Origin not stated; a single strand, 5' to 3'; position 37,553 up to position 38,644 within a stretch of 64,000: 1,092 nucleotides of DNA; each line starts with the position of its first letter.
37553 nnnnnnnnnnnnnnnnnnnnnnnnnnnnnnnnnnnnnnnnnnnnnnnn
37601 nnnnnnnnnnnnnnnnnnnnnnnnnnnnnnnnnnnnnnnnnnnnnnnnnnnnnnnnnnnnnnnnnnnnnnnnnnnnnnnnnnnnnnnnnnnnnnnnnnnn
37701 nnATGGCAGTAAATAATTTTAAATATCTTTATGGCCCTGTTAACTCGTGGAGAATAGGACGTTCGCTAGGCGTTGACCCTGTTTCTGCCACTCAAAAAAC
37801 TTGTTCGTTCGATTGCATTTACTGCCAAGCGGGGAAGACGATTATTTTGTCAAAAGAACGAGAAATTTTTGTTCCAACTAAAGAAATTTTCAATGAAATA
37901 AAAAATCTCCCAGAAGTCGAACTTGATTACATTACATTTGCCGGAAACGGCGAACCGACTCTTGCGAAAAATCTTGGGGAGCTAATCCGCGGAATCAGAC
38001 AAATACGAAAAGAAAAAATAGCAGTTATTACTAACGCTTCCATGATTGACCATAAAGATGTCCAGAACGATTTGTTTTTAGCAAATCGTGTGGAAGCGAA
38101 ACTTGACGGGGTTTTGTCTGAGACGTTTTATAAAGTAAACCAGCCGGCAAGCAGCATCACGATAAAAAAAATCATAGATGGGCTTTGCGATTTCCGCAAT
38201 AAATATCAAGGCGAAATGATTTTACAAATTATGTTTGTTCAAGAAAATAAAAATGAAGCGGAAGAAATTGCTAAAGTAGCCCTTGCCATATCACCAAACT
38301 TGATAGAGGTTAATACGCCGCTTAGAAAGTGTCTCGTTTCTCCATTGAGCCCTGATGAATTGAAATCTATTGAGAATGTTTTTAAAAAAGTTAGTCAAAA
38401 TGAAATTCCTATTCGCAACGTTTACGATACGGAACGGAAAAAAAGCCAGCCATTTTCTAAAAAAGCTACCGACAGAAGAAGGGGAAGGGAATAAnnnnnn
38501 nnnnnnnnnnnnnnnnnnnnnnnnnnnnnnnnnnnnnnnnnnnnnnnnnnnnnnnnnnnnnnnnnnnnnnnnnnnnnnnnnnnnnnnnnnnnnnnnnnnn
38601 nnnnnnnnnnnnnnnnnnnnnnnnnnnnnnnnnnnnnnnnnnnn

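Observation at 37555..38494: Small 4-Cys ORF translationally coupled (14-nt overlap) to a stand-alone radical SAM enzyme: candidate peptide-maturase or cofactor pair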

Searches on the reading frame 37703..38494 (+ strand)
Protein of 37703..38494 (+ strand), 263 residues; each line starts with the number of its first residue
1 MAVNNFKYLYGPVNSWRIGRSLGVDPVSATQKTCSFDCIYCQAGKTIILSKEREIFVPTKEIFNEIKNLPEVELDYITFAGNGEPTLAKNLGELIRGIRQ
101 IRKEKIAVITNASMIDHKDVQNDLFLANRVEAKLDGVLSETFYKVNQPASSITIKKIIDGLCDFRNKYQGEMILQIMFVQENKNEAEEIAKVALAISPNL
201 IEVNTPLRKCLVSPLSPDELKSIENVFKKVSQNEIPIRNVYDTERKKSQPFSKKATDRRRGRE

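Call 3: search_protein_families(library=pfam, proteins=[window:37703-38494:+], max_evalue=0.1)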
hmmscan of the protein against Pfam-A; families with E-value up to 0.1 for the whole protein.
window:37703-38494:+ (263 aa): 2 families
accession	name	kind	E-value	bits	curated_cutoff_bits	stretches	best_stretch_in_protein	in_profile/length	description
PF04055.27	Radical_SAM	-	3.6e-13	50.5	29.5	1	31-191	4-164/166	Radical SAM superfamily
PF13353.11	Fer4_12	-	0.0002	22.1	22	1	32-140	13-119/137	4Fe-4S single cluster domain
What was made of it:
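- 37703..38494 (+): Stand-alone radical SAM protein, 263 aa, single cluster, uncharacterised family (JGI label COG0731-type). PF04055 scores 50.5 bits against a cut-off of 29.5 (call 3).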

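Call 4: search_protein_families(library=ncbifam, proteins=[window:37703-38494:+], max_evalue=0.1)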
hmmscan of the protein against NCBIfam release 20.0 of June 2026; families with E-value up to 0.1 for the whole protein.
window:37703-38494:+ (263 aa): 25 families
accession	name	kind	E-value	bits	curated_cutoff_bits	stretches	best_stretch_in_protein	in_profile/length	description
TIGR02666.1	moaA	equivalog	6.5e-12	45.1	284.05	1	27-194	14-181/336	GTP 3',8-cyclase MoaA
TIGR02668.1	moaA_archaeal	equivalog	2e-10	40.1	325.25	1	31-232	17-215/303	GTP 3',8-cyclase MoaA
TIGR04317.1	W_rSAM_matur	equivalog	3.1e-10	39.7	380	1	32-227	12-196/349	tungsten cofactor oxidoreductase radical SAM maturase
NF001199.0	PRK00164.2-1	equivalog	9.5e-09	34.8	231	1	31-167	19-148/308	GTP 3',8-cyclase MoaA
NF038283.1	viperin_w_prok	equivalog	9e-08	31.6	180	1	32-192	10-174/281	viperin family antiviral radical SAM protein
TIGR02495.1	NrdG2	equivalog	4.1e-07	29.5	131.15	1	33-114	25-101/193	anaerobic ribonucleoside-triphosphate reductase activating protein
NF050035.1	rSAM_WgK_link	exception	1.3e-06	27.7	650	1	32-185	17-161/367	radical SAM/SPASM peptide maturase WgkB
NF045574.1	sacti_mat_StsB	exception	1.4e-06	27.5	625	1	31-145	103-212/466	StsB family radical SAM/SPASM domain sactipeptide maturase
TIGR03365.1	Bsubt_queE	equivalog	5.4e-06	26.1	206.1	1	20-115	18-112/238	7-carboxy-7-deazaguanine synthase QueE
TIGR04100.1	rSAM_pair_X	hypoth_equivalog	9e-06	25.4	262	1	33-177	17-169/197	TIGR04100 family radical SAM protein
NF045702.1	rSAM_GDGT_ether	equivalog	2.8e-05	23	450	1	33-193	95-253/486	tetraether lipid synthase Tes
TIGR03972.1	rSAM_TYW1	equivalog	4.9e-05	22.6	317.95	1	79-204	124-246/297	4-demethylwyosine synthase TYW1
TIGR03963.1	rSAM_QueE_Clost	equivalog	6.3e-05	22.7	260.1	1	32-114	27-104/219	putative 7-carboxy-7-deazaguanine synthase QueE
TIGR04311.1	rSAM_Geo_metal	subfamily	6.9e-05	22.1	400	1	33-187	12-166/423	radical SAM/SPASM family putative metalloenzyme maturase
TIGR02491.1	NrdG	equivalog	0.00028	20.8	126.1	1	32-104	23-93/154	anaerobic ribonucleoside-triphosphate reductase activating protein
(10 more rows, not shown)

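Call 5: find_homologous_proteins(query=window:37703-38494:+)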
Query window:37703-38494:+ (263 aa): 1488 proteins with E <= 0.001 among 2114 candidates; the best 120 are listed.
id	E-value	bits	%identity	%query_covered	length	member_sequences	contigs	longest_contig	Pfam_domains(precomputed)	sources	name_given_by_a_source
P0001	4.2e-169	578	100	100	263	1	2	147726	PF04055.28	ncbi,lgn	-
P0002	8.0e-102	358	59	99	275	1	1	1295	PF04055.28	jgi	-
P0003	1.2e-99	351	59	98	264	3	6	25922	PF04055.28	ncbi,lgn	-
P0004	2.3e-98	347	58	100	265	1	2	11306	PF04055.28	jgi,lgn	jgi:wyosine [tRNA(Phe)-imidazoG37] synthetase (radical SAM superfamily)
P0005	6.5e-98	345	58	100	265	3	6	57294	PF04055.28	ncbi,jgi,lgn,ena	-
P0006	1.4e-97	344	58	100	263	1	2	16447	PF04055.28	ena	-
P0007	2.3e-97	343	57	99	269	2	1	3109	PF04055.28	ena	-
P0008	5.9e-97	342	58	100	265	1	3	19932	PF04055.28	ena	-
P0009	6.2e-97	342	58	98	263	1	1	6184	PF04055.28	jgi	-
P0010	8.6e-97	341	58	98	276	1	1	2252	PF04055.28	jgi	-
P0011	1.6e-96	340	58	99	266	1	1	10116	PF04055.28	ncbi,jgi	-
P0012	2.9e-96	340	57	100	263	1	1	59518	PF04055.28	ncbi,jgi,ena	ncbi:MAG: radical SAM protein [Candidatus Omnitrophota bacterium]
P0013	4.9e-96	339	56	100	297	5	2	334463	PF04055.28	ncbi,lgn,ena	-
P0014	1.1e-95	338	57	100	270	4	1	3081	PF04055.28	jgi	jgi:wyosine [tRNA(Phe)-imidazoG37] synthetase (radical SAM superfamily)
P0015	8.1e-95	335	56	100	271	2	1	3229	PF04055.28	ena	-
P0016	1.0e-94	335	56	100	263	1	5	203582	PF04055.28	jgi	jgi:wyosine [tRNA(Phe)-imidazoG37] synthetase (radical SAM superfamily)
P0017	1.0e-94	335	58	99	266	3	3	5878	PF04055.28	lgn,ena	-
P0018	1.1e-94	334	55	100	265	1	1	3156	PF04055.28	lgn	-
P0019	1.2e-94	334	56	100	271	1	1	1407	PF04055.28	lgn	-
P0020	1.2e-94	334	56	100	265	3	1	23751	PF04055.28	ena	-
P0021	1.3e-94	334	57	98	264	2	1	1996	PF04055.28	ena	-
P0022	1.4e-94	334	57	99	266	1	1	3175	PF04055.28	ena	-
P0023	1.7e-94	334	57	100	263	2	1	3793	PF04055.28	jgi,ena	-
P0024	2.4e-94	333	56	100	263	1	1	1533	PF04055.28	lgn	-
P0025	2.5e-94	333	56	98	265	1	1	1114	PF04055.28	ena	-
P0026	5.1e-94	332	57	100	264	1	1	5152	PF04055.28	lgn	-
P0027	1.4e-93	331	56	100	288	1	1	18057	PF04055.28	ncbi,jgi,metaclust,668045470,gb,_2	metaclust:\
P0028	1.5e-93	331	59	98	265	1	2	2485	PF04055.28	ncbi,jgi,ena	-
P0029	1.6e-93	331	54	100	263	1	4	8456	PF04055.28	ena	-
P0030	1.7e-93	331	56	98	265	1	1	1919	PF04055.28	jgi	-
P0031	1.9e-93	330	56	100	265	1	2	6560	PF04055.28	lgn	-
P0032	2.0e-93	330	55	100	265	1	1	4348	PF04055.28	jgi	jgi:wyosine [tRNA(Phe)-imidazoG37] synthetase (radical SAM superfamily)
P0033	2.5e-93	330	56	100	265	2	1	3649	PF04055.28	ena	-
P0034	4.3e-93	329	57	98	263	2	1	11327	PF04055.28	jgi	-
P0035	4.4e-93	329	56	100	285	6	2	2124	PF04055.28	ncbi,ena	-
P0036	5.3e-93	329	55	100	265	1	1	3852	PF04055.28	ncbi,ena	-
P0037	8.7e-93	328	55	100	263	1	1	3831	PF04055.28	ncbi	-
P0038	8.8e-93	328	56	100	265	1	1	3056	PF04055.28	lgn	-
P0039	9.0e-93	328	56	100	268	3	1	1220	PF04055.28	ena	-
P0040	1.1e-92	328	56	100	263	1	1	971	PF04055.28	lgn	-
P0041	1.1e-92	328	55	100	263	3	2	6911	PF04055.28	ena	-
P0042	1.2e-92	328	55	98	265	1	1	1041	PF04055.28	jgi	jgi:wyosine [tRNA(Phe)-imidazoG37] synthetase (radical SAM superfamily)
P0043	1.3e-92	328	55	98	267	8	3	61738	PF04055.28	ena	-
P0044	1.5e-92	327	57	100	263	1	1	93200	PF04055.28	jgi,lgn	jgi:wyosine [tRNA(Phe)-imidazoG37] synthetase (radical SAM superfamily)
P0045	2.1e-92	327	55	100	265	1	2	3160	PF04055.28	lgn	-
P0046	2.1e-92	327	56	98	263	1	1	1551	PF04055.28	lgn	-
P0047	2.3e-92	327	54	100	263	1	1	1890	PF04055.28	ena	-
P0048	2.6e-92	327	55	100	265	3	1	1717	PF04055.28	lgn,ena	-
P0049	4.2e-92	326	54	100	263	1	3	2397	PF04055.28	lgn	-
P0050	4.3e-92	326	56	98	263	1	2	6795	PF04055.28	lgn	-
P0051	5.8e-92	326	55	100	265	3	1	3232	PF04055.28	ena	-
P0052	6.2e-92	325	56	98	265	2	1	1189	PF04055.28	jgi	jgi:wyosine [tRNA(Phe)-imidazoG37] synthetase (radical SAM superfamily)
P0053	7.7e-92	325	55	100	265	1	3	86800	PF04055.28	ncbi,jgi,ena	ncbi:MAG: radical SAM protein [Candidatus Omnitrophota bacterium]|jgi:wyosine [tRNA(Phe)-imidazoG37]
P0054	9.0e-92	325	54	100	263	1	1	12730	PF04055.28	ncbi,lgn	-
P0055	9.3e-92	325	54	100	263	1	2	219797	PF04055.28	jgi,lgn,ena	jgi:wyosine [tRNA(Phe)-imidazoG37] synthetase (radical SAM superfamily)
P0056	1.1e-91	325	56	100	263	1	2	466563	PF04055.28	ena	-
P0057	1.6e-91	324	55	98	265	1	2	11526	PF04055.28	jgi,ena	-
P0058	1.9e-91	324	56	100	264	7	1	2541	PF04055.28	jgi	jgi:wyosine [tRNA(Phe)-imidazoG37] synthetase (radical SAM superfamily)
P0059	2.2e-91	324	54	100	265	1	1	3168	PF04055.28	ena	-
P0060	2.2e-91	324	54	100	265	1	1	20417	PF04055.28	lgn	-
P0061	4.1e-91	323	54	100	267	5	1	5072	PF04055.28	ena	-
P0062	5.8e-91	322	54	98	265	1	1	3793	PF04055.28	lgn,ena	-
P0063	6.0e-91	322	54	98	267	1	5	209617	PF04055.28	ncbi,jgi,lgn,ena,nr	ncbi:MAG TPA: radical SAM protein [Candidatus Omnitrophota bacterium]|nr:radical SAM protein [Candid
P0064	6.1e-91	322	56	98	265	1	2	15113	PF04055.28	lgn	-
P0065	7.9e-91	322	55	98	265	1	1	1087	PF04055.28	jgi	jgi:wyosine [tRNA(Phe)-imidazoG37] synthetase (radical SAM superfamily)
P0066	8.6e-91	322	54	100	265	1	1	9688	PF04055.28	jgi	jgi:wyosine [tRNA(Phe)-imidazoG37] synthetase (radical SAM superfamily)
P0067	1.1e-90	321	54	100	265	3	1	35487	PF04055.28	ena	-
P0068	1.2e-90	321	54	98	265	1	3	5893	PF04055.28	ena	-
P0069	1.5e-90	321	55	98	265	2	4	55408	PF04055.28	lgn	-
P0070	1.5e-90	321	54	98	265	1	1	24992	PF04055.28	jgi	jgi:wyosine [tRNA(Phe)-imidazoG37] synthetase (radical SAM superfamily)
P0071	2.1e-90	320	54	98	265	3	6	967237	PF04055.28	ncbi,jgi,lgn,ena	jgi:wyosine [tRNA(Phe)-imidazoG37] synthetase (radical SAM superfamily)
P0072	2.7e-90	320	56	98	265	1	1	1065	PF04055.28,PF13353.12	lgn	-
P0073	3.0e-90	320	53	100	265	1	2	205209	PF04055.28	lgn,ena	-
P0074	3.1e-90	320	56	98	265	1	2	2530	PF04055.28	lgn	-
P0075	3.9e-90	320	53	98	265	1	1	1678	PF04055.28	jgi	jgi:wyosine [tRNA(Phe)-imidazoG37] synthetase (radical SAM superfamily)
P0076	4.0e-90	319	55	98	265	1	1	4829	PF04055.28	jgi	jgi:wyosine [tRNA(Phe)-imidazoG37] synthetase (radical SAM superfamily)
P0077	4.5e-90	319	54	100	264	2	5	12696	PF04055.28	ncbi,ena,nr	ncbi:MAG: hypothetical protein A2351_06170 [Omnitrophica bacterium RIFOXYB12_FULL_50_7]|nr:MAG: hypo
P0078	4.9e-90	319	56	100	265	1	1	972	PF04055.28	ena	-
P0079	5.5e-90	319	54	100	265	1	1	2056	PF04055.28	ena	-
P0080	9.8e-90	318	55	100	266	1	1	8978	PF04055.28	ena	-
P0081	1.0e-89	318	53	98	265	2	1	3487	PF04055.28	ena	-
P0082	1.2e-89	318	53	100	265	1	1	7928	PF04055.28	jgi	-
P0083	1.4e-89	318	52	98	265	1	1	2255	PF04055.28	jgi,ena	-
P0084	1.6e-89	318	53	100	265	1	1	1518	PF04055.28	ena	-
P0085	2.1e-89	317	55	100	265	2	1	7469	PF04055.28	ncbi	-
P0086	2.6e-89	317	54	100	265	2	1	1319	PF04055.28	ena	-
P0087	3.6e-89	316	53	100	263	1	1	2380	PF04055.28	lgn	-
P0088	4.1e-89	316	53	100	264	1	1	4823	PF04055.28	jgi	jgi:wyosine [tRNA(Phe)-imidazoG37] synthetase (radical SAM superfamily)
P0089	5.0e-89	316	53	100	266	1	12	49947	PF04055.28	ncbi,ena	-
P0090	5.9e-89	316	55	98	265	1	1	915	PF04055.28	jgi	jgi:wyosine [tRNA(Phe)-imidazoG37] synthetase (radical SAM superfamily)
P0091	6.4e-89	316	55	99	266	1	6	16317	PF04055.28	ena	-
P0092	7.5e-89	315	54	100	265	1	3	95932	PF04055.28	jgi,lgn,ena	-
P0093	1.0e-88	315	54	100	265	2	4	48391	PF04055.28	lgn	-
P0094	1.3e-88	315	52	100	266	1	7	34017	PF04055.28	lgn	-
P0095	1.4e-88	314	51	100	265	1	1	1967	PF04055.28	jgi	jgi:wyosine [tRNA(Phe)-imidazoG37] synthetase (radical SAM superfamily)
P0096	1.5e-88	314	54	100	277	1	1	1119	PF04055.28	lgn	-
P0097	1.8e-88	314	53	100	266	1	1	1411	PF04055.28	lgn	-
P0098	2.1e-88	314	54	100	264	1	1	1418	PF04055.28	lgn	-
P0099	2.4e-88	314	52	100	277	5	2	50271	PF04055.28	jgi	jgi:wyosine [tRNA(Phe)-imidazoG37] synthetase (radical SAM superfamily)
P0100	2.6e-88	314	53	100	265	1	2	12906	PF04055.28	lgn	-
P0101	3.8e-88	313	53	100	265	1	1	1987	PF04055.28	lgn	-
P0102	4.2e-88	313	53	99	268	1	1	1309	PF04055.28,PF13353.12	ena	-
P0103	5.9e-88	312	53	100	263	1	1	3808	PF04055.28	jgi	jgi:wyosine [tRNA(Phe)-imidazoG37] synthetase (radical SAM superfamily)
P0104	1.4e-87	311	53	98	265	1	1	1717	PF04055.28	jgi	jgi:wyosine [tRNA(Phe)-imidazoG37] synthetase (radical SAM superfamily)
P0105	3.4e-87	310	57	100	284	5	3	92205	PF04055.28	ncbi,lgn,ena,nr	ncbi:MAG: molybdenum cofactor biosynthesis protein A [Candidatus Omnitrophica bacterium ADurb.Bin277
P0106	4.5e-87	310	50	100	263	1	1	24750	PF04055.28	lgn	-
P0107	1.9e-86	307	51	100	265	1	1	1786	PF04055.28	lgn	-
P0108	2.0e-86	307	52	100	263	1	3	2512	PF04055.28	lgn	-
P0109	8.5e-86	305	53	98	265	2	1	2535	PF04055.28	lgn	-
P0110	9.3e-85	302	53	100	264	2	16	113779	PF04055.28,PF13353.12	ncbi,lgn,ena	-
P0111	9.4e-85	302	53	100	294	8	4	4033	PF04055.28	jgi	-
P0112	1.0e-84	302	52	100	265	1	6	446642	PF04055.28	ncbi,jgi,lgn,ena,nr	ncbi:MAG TPA: radical SAM protein [Candidatus Omnitrophota bacterium]|nr:radical SAM protein [Candid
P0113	1.7e-84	301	52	100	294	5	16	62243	PF04055.28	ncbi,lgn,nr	ncbi:MAG: molybdenum cofactor biosynthesis protein A [Candidatus Omnitrophica bacterium ADurb.Bin292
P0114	4.7e-84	300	53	98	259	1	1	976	PF04055.28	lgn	-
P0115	6.0e-84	299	54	100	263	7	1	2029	PF04055.28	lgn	-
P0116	6.6e-84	299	55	97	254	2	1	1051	PF04055.28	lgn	-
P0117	6.7e-84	299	53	98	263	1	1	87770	PF04055.28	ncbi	ncbi:radical SAM protein [Candidatus Omnitrophota bacterium]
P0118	6.9e-84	299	52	100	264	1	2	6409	PF04055.28,PF13353.12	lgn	-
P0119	1.0e-83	299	54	100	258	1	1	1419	PF04055.28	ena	-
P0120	1.1e-83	298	52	100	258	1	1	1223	PF04055.28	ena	-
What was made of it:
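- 37703..38494 (+): 1488 homologues were found (call 5).
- On TYW1 / COG0731 wyosine synthase: The JGI 'wyosine synthetase' label on homologues is a COG-level name (call 5).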

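Call 6: search_solved_structures(query=window:37703-38494:+, max_evalue=1)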
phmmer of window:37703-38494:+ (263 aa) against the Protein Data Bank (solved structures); distinct sequences matched with E-value up to 1: 2.
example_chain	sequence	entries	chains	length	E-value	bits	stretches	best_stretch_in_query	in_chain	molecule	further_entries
5tgs_A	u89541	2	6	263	0.011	18.4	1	19-100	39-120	7-carboxy-7-deazaguanine synthase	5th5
9jju_A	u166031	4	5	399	0.88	12.1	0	49-94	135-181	LOC432253 protein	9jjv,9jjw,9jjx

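Call 8: find_related_loci(query=A1, collection=genome_contigs, flank=4000)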
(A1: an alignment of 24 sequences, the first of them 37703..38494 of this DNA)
Query A1 (263 aa) in genome_contigs; peptide patterns used: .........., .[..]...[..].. (x = any residue, [..] = any of these).
600 stretches matched a pattern (row limit reached: there are more); 590 encode a relative of the query (tblastn E <= 1e-3); the best 80 are kept; 80 distinct loci.
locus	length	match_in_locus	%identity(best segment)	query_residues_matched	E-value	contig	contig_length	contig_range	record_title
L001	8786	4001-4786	56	1-263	9e-101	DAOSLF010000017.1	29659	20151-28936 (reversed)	MAG TPA_asm: Candidatus Omnitrophota bacterium isolate AMR_MDS_1630 NODE_1767_length_29659_cov_9.608465, whole genome sh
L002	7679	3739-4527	51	1-263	2e-93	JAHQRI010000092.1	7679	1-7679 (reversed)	MAG: Candidatus Omnitrophota bacterium isolate Go_SlDig_bin_476 Go_SlDig_30307_length_7679_cov_4.385593, whole genome sh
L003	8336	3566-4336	51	1-262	1e-89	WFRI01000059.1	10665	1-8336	MAG: Candidatus Omnitrophota bacterium isolate S014_49 k151_262777, whole genome shotgun sequence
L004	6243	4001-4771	51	1-262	3e-89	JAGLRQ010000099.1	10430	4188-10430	MAG: Candidatus Auribacterota bacterium isolate RS_9_21 ROV157_9.bin.21.fa_99, whole genome shotgun sequence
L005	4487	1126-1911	50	1-262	2e-89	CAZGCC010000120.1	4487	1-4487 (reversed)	MAG TPA_asm: uncultured bacterium isolate binchicken_co113_1 genome assembly, contig: NODE_23545_length_4487_cov_4.38447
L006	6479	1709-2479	51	1-262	1e-88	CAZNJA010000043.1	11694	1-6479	MAG TPA_asm: uncultured bacterium isolate binchicken_co100_405 genome assembly, contig: NODE_8855_length_11694_cov_5.041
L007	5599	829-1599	49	1-262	6e-87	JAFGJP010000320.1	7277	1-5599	MAG: Candidatus Auribacterota bacterium isolate Zod_Metabat.284 k87_13760227, whole genome shotgun sequence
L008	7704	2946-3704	50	4-261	1e-85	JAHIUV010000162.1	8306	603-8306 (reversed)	MAG: Candidatus Omnitrophota bacterium isolate MM_PC_MetaG.mb.37 MM_PC_MetaG.mb.37_k141_1366271, whole genome shotgun se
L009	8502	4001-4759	49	5-262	4e-84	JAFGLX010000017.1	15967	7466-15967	MAG: Candidatus Omnitrophota bacterium isolate Zod_Metabat.422 k87_1516058, whole genome shotgun sequence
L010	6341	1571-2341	50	1-262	4e-84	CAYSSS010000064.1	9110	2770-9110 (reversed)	MAG TPA_asm: uncultured Planctomycetia bacterium isolate SRP178699_co1_483 genome assembly, contig: NODE_10683_length_91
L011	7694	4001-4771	48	1-262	2e-83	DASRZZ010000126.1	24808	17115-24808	MAG TPA_asm: Syntrophales bacterium isolate SMAG_U15336 k141_5466009, whole genome shotgun sequence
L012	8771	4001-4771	49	1-262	9e-83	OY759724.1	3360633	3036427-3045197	MAG: Candidatus Omnitrophota bacterium isolate 1a5844f9-839a-4d7b-a7f9-2444bab12bdd genome assembly, chromosome: 1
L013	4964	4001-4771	47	1-262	1e-81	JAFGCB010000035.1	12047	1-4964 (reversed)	MAG: Candidatus Omnitrophota bacterium isolate Zod_Metabat.1076 k87_5886614, whole genome shotgun sequence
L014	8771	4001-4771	46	4-263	8e-80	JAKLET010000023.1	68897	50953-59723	MAG: Deltaproteobacteria bacterium isolate RA.bin14 RA.bin14_23, whole genome shotgun sequence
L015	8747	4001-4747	48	7-260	2e-77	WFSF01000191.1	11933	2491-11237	MAG: Armatimonadota bacterium isolate S016_27 k151_645938, whole genome shotgun sequence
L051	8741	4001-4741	42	9-260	3e-62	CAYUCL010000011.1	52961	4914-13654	MAG TPA_asm: uncultured Dehalococcoidales bacterium isolate binchicken_co262_239 genome assembly, contig: NODE_469_lengt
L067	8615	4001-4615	40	6-210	1e-51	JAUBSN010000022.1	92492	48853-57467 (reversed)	Microcoleus sp. F8-C3 NODE_106_length_92492_cov_20.321387, whole genome shotgun sequence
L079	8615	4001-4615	37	4-208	2e-48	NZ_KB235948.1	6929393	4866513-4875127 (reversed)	Oscillatoria sp. PCC 10802 Osc10802DRAFT_Contig7.7, whole genome shotgun sequence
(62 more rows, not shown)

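Call 12: find_encoding_contigs(protein=P0003, flank=3000, max_places=2)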
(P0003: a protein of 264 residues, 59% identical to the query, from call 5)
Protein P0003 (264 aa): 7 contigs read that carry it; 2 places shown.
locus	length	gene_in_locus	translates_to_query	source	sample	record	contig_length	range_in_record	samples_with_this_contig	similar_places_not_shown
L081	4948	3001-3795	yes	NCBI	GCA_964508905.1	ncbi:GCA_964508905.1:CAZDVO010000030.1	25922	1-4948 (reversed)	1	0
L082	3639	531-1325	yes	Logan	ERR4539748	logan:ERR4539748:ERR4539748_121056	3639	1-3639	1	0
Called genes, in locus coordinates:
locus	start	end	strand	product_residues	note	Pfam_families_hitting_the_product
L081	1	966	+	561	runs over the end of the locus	PF05524:PEP-utilisers_N, PF00391:PEP-utilizers, PF02896:PEP-utilizers_C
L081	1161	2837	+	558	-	PF03063:Prismane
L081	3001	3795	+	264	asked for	PF04055:Radical_SAM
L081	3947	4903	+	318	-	PF02445:NadA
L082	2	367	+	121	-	?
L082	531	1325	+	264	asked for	PF04055:Radical_SAM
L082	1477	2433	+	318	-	PF02445:NadA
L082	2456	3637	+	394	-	?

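Call 13: find_encoding_contigs(protein=P0005, flank=3000, max_places=2)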
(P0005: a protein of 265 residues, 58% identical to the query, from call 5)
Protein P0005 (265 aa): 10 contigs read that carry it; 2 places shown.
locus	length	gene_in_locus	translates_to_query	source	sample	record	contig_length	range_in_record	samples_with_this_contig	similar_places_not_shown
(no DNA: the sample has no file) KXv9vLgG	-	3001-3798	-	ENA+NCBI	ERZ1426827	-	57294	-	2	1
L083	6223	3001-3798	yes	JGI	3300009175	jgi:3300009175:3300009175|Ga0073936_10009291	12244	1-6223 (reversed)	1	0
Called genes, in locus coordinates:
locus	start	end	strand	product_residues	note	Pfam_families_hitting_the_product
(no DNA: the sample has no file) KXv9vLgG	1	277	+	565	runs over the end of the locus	PF05524:PEP-utilisers_N, PF00391:PEP-utilizers, PF02896:PEP-utilizers_C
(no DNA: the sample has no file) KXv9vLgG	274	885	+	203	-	PF01814:Hemerythrin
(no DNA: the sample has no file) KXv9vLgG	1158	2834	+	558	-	PF03063:Prismane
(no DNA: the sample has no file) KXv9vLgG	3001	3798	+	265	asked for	PF04055:Radical_SAM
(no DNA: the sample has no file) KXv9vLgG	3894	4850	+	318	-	PF02445:NadA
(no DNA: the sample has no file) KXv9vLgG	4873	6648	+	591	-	PF00920:ILVD_EDD_N, PF24877:ILV_EDD_C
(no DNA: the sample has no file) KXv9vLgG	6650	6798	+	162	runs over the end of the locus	PF00210:Ferritin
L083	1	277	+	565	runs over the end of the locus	PF05524:PEP-utilisers_N, PF00391:PEP-utilizers, PF02896:PEP-utilizers_C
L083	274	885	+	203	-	PF01814:Hemerythrin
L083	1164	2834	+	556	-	PF03063:Prismane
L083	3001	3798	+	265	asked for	PF04055:Radical_SAM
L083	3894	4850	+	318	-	PF02445:NadA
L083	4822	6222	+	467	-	?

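Call 14: find_encoding_contigs(protein=P0012, flank=3000, max_places=2)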
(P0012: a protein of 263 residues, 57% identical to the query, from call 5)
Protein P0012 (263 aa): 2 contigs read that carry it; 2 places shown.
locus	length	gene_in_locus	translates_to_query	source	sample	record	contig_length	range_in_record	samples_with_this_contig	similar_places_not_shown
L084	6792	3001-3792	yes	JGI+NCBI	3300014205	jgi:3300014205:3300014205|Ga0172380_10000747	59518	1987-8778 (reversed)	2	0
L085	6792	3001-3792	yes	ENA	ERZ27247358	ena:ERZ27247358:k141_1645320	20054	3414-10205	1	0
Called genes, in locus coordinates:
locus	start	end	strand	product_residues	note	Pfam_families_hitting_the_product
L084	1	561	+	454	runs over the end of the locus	PF02812:ELFV_dehydrog_N, PF00208:ELFV_dehydrog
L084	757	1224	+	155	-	PF02082:Rrf2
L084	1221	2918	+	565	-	PF03063:Prismane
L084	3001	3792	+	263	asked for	PF04055:Radical_SAM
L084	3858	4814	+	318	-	PF02445:NadA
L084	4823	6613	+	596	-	PF00920:ILVD_EDD_N, PF24877:ILV_EDD_C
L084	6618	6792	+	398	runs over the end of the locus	PF00753:Lactamase_B, PF19583:ODP, PF12706:Lactamase_B_2 (weak), PF00258:Flavodoxin_1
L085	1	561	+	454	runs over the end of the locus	PF02812:ELFV_dehydrog_N, PF00208:ELFV_dehydrog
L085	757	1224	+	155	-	PF02082:Rrf2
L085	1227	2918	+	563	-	PF03063:Prismane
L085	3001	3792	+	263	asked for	PF04055:Radical_SAM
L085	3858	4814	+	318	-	PF02445:NadA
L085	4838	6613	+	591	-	PF00920:ILVD_EDD_N, PF24877:ILV_EDD_C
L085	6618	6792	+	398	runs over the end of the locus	PF00753:Lactamase_B, PF19583:ODP, PF12706:Lactamase_B_2 (weak), PF00258:Flavodoxin_1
